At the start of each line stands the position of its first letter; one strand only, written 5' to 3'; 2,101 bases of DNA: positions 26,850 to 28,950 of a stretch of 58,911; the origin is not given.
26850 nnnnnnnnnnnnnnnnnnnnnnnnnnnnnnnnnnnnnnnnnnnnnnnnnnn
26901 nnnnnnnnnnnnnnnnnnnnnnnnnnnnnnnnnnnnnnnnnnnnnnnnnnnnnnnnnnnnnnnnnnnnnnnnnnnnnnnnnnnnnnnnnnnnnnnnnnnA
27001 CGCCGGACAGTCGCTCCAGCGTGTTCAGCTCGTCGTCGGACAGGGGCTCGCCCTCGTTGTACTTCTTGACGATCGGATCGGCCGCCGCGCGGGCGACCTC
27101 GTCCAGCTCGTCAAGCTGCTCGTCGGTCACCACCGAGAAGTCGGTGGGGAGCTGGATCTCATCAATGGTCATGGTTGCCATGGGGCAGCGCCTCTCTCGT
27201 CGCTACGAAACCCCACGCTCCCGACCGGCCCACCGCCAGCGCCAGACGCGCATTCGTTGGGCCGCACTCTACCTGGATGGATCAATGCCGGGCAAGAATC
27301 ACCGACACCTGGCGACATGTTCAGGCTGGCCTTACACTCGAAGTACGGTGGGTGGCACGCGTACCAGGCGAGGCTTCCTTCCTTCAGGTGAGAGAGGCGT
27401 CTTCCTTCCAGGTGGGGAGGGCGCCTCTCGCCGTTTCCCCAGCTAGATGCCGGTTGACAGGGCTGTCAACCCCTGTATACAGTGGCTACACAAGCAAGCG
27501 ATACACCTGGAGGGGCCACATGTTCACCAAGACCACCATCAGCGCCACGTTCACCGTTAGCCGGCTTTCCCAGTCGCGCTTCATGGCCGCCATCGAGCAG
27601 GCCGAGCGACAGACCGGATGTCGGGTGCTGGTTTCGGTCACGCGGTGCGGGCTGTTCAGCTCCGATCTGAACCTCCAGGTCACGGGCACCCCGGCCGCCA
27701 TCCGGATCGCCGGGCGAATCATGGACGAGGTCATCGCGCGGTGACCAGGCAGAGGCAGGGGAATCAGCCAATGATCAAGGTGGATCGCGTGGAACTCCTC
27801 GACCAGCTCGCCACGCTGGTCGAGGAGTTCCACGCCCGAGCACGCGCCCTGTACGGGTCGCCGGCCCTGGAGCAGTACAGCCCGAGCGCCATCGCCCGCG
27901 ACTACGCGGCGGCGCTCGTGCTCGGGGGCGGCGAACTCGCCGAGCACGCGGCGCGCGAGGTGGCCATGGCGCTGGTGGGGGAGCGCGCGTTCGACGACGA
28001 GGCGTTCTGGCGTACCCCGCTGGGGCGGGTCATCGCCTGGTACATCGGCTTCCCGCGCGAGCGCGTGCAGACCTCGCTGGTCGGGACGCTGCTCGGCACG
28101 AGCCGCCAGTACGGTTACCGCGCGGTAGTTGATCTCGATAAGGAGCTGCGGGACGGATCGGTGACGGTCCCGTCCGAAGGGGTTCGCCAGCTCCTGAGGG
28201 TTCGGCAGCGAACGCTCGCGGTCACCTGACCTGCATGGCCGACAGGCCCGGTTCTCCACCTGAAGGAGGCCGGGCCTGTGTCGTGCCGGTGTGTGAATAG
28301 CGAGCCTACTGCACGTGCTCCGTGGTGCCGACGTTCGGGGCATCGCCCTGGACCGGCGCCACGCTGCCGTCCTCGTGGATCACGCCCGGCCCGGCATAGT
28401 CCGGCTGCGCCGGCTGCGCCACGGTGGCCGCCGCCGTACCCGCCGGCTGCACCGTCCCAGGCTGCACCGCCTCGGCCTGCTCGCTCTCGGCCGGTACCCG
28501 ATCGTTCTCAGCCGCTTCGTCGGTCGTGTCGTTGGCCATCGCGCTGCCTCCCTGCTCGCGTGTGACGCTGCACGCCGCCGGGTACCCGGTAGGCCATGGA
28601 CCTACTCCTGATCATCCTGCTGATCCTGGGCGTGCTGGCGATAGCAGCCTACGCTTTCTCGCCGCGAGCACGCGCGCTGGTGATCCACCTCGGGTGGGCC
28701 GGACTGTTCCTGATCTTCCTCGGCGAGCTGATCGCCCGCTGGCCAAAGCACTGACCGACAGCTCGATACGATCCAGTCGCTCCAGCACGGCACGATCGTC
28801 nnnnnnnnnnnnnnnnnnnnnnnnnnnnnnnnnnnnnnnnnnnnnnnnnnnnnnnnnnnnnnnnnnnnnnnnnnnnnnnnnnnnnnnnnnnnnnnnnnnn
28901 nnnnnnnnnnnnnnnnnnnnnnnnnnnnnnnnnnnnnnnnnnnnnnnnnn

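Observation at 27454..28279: Two-gene plus-strand cassette inside the late structural operon, driven by a copy of an early-region regulatory module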

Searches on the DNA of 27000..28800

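Call 88: search_rna_families(source=window, start=27000, end=28800, threshold=evalue, max_evalue=1)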
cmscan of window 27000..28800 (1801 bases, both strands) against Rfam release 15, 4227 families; matches with E-value up to 1: 6.
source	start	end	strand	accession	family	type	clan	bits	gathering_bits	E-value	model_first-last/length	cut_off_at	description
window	27784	27838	+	RF04026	mir-8499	Gene; miRNA;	-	34.4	100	0.00012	1-77/77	no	mir-8499 microRNA precursor family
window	27786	27836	-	RF04104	MIR918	Gene; miRNA;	-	24.4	268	0.11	1-265/265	no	MIR918 microRNA precursor family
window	27788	27835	+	RF03175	MIR3454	Gene; miRNA;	-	24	142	0.052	1-147/147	no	MIR3454 microRNA precursor family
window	27780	27835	-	RF01016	mir-584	Gene; miRNA;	-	21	80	0.39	1-97/97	no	mir-584 microRNA precursor family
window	27790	27832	+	RF03492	mir-878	Gene; miRNA;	-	20.2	80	0.42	1-76/76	no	mir-878 microRNA precursor family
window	28244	28403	+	RF02648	Cis90_sRNA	Gene; sRNA;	-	14.8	50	0.81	1-237/237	no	Ruegeria cis90 sRNA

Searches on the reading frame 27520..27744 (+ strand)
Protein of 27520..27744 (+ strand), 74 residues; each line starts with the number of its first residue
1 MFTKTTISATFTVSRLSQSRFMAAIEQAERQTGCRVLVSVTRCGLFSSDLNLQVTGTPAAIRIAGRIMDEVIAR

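Call 9: search_protein_families(library=pfam, proteins=[window:27520-27744:+], max_evalue=0.1)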
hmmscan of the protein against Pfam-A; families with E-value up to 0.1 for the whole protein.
window:27520-27744:+ (74 aa): 1 family
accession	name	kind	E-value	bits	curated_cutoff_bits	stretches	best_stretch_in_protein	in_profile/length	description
PF00013.35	KH_1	-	0.018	15.2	21.5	1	25-67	22-63/66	KH domain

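Call 10: search_protein_families(library=phrogs, proteins=[window:27520-27744:+], max_evalue=0.1)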
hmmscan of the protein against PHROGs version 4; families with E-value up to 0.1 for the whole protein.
window:27520-27744:+ (74 aa): 0 families

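Call 13: search_dna_similar(query=window:27520-27744:+, collection=phages, mode=protein, max_rows=30, max_evalue=0.01)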
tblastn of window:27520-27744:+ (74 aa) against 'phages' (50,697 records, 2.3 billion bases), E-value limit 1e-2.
No match.

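Call 35: find_homologous_proteins(query=window:27520-27741:+, max_evalue=0.01)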
Query window:27520-27741:+ (74 aa): 3 proteins with E <= 0.01 among 3 candidates.
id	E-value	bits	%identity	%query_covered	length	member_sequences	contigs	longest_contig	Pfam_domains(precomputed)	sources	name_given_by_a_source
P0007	9.9e-38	144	97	100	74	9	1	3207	-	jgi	jgi:hypothetical protein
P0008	1.9e-25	105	95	78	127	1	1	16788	-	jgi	jgi:2'-5' RNA ligase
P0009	3.7e-19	85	100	61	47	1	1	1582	-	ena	-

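Call 37: find_encoding_contigs(protein=P0008, flank=10000, max_places=4)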
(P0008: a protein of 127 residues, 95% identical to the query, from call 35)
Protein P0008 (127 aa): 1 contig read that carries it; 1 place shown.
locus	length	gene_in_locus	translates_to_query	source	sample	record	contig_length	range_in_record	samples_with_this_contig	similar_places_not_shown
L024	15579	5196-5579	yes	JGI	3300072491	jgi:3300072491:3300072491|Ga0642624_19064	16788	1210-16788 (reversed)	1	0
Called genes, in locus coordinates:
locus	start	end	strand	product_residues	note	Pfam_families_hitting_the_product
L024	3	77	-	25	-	?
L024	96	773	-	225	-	-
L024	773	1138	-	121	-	-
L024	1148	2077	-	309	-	-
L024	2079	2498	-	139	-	-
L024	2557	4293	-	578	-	-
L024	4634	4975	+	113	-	-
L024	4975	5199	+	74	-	-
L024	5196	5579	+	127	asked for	-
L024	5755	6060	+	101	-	-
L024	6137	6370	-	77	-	-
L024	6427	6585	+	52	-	-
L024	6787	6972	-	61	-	-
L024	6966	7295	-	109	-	-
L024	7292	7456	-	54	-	-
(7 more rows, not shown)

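Call 38: find_encoding_contigs(protein=P0007, flank=5000, max_places=4)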
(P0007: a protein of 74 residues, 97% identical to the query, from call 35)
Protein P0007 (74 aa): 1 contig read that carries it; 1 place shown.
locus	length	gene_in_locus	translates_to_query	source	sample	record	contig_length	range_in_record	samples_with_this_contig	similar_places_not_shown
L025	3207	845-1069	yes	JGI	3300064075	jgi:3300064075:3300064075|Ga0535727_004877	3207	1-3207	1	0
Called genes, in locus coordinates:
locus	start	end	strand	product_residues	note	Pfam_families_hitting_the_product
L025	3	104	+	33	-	?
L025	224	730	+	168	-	-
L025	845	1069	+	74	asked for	-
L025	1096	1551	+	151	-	-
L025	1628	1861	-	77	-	-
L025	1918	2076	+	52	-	-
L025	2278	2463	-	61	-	-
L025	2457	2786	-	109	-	-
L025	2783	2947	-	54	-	-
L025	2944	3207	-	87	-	?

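Call 53: search_protein_families(library=pfam, proteins=[L025:224-730:+], max_evalue=0.01)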
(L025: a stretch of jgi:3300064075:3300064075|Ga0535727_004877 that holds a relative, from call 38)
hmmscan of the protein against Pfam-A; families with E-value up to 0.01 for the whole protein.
L025:224-730:+ (168 aa): 0 families

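Call 54: search_protein_families(library=padloc, proteins=[window:27520-27744:+, L025:224-730:+], max_evalue=0.1)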
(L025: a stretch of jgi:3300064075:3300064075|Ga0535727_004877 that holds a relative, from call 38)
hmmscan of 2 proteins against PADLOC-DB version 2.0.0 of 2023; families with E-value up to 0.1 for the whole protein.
window:27520-27744:+ (74 aa): 0 families

L025:224-730:+ (168 aa): 0 families

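Call 68: predict_structure(protein=window:27520-27741:+)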
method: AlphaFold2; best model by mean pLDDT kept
length: 74 residues; sequences in the alignment: 1
mean_pLDDT: 80.9   pTM: 0.63
mean pLDDT of the five models: 80.9, 78.9, 78.9, 76.8, 75.3
residues with pLDDT >= 90: 0; 70-90: 69; 50-70: 4; < 50: 1
segments of 3 or more residues with pLDDT < 50: none
pLDDT, mean of each block of 10 residues (from residue 1): 77 80 85 86 79 87 80 63
secondary structure, 60 per line:
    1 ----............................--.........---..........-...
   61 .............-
elements in order: E5-14 H15-32 E35-43 E47-56 H58-73

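Call 73: fold_search(model_id=the predicted structure, library=pdb)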
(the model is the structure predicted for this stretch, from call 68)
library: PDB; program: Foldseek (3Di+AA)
matches with E <= 10: 1337; with E <= 0.001: 15
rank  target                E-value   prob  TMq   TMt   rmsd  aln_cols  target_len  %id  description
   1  4lij_A                1.7e-05  1.00  0.63  0.62   3.3        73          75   18  Crystal structure of a far upstream element (FUSE) binding protein 1 (FUBP1) from Homo sapiens at 1.95 A resolution (released 2013-11-27)
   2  4lij_C                2.7e-05  1.00  0.62  0.60   3.5        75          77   17  Crystal structure of a far upstream element (FUSE) binding protein 1 (FUBP1) from Homo sapiens at 1.95 A resolution (released 2013-11-27)
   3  4lij_B                3.1e-05  1.00  0.63  0.62   3.5        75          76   17  Crystal structure of a far upstream element (FUSE) binding protein 1 (FUBP1) from Homo sapiens at 1.95 A resolution (released 2013-11-27)
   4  1x4n_MODEL_1_A        9.7e-05  1.00  0.58  0.49   3.3        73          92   18  Solution structure of KH domain in FUSE binding protein 1 (released 2005-11-14)
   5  1wvn                  2.3e-04  1.00  0.58  0.58   3.3        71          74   15  Crystal Structure of domain 3 of human alpha polyC binding protein (released 2005-04-05)
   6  2p2r_A                2.6e-04  1.00  0.62  0.63   3.3        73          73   18  Crystal structure of the third KH domain of human Poly(C)-Binding Protein-2 in complex with C-rich strand of human tel (released 2007-06-12)
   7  1khm_MODEL_1_A        3.5e-04  1.00  0.51  0.44   4.1        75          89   16  C-TERMINAL KH DOMAIN OF HNRNP K (KH3) (released 2000-01-12)
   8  1zzj_A                3.8e-04  1.00  0.60  0.59   3.6        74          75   16  Structure of the third KH domain of hnRNP K in complex with 15-mer ssDNA (released 2005-08-09)
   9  1j5k_A                4.3e-04  1.00  0.67  0.65   2.9        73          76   18  COMPLEX OF THE KH3 DOMAIN OF HNRNP K WITH A SINGLE_STRANDED 10MER DNA OLIGONUCLEOTIDE (released 2002-07-10)
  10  1zzj_B                4.3e-04  1.00  0.56  0.57   3.3        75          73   17  Structure of the third KH domain of hnRNP K in complex with 15-mer ssDNA (released 2005-08-09)
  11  1zzj_C                5.4e-04  1.00  0.57  0.57   3.6        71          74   17  Structure of the third KH domain of hnRNP K in complex with 15-mer ssDNA (released 2005-08-09)
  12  6y24                  6.7e-04  1.00  0.62  0.58   2.9        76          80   17  Crystal structure of fourth KH domain of FUBP1 (released 2020-03-25)
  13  1zzi_A                6.7e-04  1.00  0.51  0.47   4.2        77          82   16  Crystal Structure Analysis of the third KH domain of hnRNP K in complex with ssDNA (released 2005-08-09)
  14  1zzi_B                7.2e-04  1.00  0.57  0.54   4.0        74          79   19  Crystal Structure Analysis of the third KH domain of hnRNP K in complex with ssDNA (released 2005-08-09)
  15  7cre_A                9.5e-04  1.00  0.57  0.58   3.6        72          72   17  hnRNPK KH3 domain in complex with a ssDNA fragment from the SIRLOIN element (released 2021-12-15)
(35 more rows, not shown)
